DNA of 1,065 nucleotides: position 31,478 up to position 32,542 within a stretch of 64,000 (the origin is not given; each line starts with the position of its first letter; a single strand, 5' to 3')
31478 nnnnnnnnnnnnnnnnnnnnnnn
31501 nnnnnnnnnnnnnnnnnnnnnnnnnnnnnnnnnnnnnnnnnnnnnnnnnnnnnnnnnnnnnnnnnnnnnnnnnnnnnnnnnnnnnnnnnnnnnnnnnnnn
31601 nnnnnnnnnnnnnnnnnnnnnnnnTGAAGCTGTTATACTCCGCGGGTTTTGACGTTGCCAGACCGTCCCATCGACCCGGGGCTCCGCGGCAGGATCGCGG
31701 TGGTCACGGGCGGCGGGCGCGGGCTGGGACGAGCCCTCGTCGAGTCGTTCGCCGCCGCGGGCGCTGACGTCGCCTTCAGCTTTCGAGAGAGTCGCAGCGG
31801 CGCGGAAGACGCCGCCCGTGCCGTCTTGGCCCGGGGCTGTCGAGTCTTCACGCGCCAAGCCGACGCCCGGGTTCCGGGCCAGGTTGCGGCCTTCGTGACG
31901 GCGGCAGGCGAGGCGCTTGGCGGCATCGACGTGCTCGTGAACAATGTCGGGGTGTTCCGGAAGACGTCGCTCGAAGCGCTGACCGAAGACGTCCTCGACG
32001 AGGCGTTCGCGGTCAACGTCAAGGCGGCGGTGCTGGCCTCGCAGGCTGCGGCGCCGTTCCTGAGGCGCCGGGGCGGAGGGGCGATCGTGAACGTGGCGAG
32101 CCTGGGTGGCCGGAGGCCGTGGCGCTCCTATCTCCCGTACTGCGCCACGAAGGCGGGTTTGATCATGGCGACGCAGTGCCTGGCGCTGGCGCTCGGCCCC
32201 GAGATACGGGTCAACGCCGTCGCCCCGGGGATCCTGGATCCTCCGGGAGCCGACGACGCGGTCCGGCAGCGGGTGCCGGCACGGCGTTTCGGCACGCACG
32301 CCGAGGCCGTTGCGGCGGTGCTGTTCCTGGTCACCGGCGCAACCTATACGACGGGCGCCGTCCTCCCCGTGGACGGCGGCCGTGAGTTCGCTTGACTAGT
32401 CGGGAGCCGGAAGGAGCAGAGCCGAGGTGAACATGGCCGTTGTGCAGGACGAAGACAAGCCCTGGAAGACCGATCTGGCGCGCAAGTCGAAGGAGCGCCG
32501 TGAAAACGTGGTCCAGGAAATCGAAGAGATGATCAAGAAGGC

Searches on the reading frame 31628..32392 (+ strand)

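Call 76: search_protein_families(library=pfam, proteins=[window:31628-32392:+], max_evalue=0.00001)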
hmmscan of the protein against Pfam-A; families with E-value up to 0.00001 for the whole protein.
window:31628-32392:+ (255 aa): 3 families
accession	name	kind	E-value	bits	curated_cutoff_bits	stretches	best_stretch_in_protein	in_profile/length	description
PF13561.12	adh_short_C2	-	3.5e-47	161.4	27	1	31-251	6-234/236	Enoyl-(Acyl carrier protein) reductase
PF00106.31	adh_short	-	1.2e-45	155.8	26.6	1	23-208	2-187/195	short chain dehydrogenase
PF08659.16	KR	-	2.3e-09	37.9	22.6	1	25-140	4-122/180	KR domain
